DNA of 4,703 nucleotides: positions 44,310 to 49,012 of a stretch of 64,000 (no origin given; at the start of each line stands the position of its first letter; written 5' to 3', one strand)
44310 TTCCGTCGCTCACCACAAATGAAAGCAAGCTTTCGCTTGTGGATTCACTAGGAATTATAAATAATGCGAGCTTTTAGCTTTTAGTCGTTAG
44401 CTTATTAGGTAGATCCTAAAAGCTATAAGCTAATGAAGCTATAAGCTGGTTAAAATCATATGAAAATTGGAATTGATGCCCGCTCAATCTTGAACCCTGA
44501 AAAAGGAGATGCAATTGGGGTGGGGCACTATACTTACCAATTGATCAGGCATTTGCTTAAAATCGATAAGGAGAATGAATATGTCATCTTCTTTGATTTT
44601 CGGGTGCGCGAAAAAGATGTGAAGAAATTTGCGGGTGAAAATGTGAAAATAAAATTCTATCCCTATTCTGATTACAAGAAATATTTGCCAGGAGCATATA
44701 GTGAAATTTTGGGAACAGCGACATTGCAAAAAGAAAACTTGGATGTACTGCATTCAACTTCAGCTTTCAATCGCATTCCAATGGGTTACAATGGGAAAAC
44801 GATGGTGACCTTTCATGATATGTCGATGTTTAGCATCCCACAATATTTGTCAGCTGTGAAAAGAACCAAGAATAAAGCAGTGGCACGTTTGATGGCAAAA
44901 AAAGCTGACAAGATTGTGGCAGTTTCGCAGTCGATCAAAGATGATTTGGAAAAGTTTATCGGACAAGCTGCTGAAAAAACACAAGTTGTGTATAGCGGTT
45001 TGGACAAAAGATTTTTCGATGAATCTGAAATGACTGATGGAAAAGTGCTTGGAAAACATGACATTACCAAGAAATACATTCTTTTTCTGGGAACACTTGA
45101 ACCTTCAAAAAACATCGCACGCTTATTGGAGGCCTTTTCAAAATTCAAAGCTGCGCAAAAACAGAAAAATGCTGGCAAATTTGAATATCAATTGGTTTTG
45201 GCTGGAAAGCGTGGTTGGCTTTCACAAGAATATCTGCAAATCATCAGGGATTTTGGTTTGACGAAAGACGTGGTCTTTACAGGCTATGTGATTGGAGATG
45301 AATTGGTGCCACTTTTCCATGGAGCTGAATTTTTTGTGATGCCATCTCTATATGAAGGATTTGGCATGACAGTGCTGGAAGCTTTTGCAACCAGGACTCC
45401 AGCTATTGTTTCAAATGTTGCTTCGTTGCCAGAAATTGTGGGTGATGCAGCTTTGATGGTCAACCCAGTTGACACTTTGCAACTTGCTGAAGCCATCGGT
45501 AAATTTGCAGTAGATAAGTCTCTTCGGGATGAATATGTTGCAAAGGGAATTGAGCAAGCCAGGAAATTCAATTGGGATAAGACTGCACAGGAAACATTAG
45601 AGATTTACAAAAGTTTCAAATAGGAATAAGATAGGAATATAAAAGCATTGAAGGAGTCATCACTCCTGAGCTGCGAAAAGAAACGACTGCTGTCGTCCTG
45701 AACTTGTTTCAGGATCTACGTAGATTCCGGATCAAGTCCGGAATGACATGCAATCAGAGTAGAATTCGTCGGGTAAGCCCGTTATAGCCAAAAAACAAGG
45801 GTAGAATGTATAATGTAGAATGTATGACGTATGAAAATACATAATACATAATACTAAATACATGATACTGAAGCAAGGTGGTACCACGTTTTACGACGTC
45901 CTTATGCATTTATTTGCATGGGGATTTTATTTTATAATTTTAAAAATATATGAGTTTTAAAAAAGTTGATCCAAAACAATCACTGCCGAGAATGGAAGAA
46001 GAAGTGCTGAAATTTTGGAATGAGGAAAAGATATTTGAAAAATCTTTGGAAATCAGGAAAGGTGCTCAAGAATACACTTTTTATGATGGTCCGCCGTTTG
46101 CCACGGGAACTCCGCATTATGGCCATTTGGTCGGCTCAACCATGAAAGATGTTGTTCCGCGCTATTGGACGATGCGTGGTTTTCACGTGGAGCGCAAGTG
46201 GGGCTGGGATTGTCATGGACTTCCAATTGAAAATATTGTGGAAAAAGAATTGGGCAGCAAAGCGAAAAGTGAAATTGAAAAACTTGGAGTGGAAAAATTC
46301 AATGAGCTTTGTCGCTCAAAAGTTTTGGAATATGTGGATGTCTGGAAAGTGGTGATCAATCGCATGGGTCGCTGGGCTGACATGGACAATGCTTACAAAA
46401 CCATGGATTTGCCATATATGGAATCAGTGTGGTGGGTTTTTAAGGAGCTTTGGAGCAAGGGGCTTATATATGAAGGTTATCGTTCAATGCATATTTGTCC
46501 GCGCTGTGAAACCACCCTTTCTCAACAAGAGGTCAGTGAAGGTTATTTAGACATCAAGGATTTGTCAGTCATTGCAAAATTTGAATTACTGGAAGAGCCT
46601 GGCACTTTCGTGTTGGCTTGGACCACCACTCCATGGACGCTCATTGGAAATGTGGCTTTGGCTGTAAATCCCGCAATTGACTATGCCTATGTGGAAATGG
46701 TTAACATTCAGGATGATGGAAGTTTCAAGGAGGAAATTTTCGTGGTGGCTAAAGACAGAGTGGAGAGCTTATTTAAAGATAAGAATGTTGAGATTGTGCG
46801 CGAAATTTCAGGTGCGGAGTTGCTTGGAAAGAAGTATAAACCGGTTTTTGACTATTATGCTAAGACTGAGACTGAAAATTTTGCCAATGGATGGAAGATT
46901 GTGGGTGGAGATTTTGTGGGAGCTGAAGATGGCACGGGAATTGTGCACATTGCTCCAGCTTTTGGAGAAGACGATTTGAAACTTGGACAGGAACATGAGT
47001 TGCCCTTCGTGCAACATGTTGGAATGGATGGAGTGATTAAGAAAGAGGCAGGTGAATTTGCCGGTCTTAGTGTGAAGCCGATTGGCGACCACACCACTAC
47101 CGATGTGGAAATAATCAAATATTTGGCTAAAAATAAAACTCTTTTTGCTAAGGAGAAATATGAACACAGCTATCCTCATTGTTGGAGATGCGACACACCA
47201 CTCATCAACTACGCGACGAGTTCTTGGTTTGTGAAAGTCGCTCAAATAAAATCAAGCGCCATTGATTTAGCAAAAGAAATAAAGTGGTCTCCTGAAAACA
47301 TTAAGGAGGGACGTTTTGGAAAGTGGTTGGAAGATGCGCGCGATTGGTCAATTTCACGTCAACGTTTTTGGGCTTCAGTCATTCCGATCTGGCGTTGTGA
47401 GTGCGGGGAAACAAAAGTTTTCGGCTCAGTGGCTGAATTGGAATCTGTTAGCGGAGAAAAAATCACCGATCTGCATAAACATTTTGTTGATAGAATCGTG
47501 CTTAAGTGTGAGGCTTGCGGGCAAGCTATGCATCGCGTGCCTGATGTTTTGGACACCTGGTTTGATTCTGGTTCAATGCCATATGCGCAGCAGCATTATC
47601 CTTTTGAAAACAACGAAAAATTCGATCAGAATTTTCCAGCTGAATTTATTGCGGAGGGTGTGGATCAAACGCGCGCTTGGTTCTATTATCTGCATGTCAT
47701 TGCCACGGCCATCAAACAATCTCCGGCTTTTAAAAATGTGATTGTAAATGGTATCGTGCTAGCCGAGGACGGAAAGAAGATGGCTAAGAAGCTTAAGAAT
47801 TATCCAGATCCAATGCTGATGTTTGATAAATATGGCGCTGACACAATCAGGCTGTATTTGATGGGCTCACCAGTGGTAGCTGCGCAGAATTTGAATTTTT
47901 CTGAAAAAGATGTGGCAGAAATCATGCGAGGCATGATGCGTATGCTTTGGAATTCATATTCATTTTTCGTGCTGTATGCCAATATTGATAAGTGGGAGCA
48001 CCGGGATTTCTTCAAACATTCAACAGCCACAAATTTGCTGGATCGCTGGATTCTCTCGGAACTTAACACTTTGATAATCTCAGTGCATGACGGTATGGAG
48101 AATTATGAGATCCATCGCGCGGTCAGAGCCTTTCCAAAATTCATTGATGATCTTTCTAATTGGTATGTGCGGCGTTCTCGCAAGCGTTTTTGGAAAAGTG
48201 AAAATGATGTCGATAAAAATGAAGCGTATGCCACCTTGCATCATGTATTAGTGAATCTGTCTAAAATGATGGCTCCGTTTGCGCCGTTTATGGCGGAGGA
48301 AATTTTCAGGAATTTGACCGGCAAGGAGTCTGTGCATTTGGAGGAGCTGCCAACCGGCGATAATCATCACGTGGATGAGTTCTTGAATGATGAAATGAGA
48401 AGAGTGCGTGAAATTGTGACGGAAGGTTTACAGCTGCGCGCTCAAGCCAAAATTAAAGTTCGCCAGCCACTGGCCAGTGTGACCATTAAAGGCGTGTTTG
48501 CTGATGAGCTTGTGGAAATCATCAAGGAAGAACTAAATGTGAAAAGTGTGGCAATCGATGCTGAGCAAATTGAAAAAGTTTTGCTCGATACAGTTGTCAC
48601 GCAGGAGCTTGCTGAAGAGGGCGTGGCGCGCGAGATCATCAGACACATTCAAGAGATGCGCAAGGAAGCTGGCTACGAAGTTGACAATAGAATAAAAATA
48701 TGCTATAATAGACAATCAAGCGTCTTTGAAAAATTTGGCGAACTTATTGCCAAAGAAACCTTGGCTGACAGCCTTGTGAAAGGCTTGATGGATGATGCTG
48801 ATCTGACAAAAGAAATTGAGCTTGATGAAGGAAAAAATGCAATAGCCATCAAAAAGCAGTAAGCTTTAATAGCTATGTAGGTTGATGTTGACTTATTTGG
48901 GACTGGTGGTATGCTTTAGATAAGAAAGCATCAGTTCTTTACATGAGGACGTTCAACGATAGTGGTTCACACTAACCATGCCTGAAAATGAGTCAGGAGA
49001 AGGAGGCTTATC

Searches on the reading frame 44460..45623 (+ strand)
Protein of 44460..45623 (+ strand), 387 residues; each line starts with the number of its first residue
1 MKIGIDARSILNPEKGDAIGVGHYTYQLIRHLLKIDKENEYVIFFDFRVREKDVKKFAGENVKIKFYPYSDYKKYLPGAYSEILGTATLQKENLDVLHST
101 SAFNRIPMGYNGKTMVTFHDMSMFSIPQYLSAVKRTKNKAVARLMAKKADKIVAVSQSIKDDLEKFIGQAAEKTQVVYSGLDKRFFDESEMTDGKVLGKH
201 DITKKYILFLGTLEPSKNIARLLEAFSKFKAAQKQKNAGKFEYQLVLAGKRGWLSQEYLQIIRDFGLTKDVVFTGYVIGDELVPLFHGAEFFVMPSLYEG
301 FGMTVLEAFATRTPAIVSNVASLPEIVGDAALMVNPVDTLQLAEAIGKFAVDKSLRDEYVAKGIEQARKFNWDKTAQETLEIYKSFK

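Call 47: search_protein_families(library=pfam, proteins=[window:44460-45623:+], max_evalue=0.00001)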
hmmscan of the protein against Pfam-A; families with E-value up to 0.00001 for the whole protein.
window:44460-45623:+ (387 aa): 4 families
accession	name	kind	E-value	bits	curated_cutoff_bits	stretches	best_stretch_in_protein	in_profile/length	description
PF00534.26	Glycos_transf_1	-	5.1e-29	101.4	26.4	1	203-364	14-170/172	Glycosyl transferases group 1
PF13692.12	Glyco_trans_1_4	-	1.4e-28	100.4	27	1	205-348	2-138/142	Glycosyl transferases group 1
PF13439.12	Glyco_transf_4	-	1.5e-15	58.1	28.5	1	20-182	3-167/170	Glycosyltransferase Family 4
PF20706.3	GT4-conflict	-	1e-13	51.5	26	1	111-330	105-323/385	Family 4 Glycosyltransferase in conflict systems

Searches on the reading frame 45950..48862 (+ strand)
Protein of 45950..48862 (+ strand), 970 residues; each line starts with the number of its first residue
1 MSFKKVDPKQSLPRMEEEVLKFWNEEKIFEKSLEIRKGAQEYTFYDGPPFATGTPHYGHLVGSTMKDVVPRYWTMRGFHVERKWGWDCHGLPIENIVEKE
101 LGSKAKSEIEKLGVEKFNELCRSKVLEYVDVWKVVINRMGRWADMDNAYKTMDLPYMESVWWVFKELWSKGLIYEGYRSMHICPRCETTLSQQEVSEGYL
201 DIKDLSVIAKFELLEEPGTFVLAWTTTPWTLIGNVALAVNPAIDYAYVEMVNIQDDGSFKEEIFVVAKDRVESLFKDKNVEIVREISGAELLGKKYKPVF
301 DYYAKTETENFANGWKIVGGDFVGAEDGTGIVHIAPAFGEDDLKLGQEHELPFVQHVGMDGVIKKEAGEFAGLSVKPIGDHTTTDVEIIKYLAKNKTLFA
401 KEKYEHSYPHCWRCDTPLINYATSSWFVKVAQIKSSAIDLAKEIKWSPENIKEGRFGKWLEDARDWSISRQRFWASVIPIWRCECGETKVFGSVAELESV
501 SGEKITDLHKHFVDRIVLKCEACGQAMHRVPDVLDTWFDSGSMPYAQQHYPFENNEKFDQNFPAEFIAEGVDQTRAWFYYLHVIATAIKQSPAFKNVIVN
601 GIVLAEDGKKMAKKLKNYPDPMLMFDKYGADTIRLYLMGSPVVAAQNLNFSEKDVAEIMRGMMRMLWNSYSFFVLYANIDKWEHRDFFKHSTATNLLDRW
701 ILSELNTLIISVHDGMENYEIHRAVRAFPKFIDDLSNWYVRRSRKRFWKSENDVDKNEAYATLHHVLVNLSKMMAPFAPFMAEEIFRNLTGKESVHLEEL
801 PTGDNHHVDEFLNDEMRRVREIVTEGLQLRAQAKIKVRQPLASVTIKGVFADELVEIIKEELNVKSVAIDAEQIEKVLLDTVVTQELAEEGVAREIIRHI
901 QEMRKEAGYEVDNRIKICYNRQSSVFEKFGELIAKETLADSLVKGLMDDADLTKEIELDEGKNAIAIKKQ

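Call 47: search_protein_families(library=pfam, proteins=[window:45950-48862:+], max_evalue=0.00001)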
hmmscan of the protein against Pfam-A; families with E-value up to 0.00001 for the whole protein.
window:45950-48862:+ (970 aa): 4 families
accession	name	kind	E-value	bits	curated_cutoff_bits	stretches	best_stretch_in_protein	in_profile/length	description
PF00133.28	tRNA-synt_1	-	3.4e-137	458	22.7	1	19-648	2-413/414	tRNA synthetases class I (I, L, M and V)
PF08264.19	Anticodon_1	-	1.2e-36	126.2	25.1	1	698-844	1-146/148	Anticodon-binding domain of tRNA ligase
PF19302.4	DUF5915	-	2.5e-21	76.5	27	1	876-969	101-194/195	Domain of unknown function (DUF5915)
PF09334.17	tRNA-synt_1g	-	6.2e-14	52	20.1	1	49-195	8-135/391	tRNA synthetases class I (M)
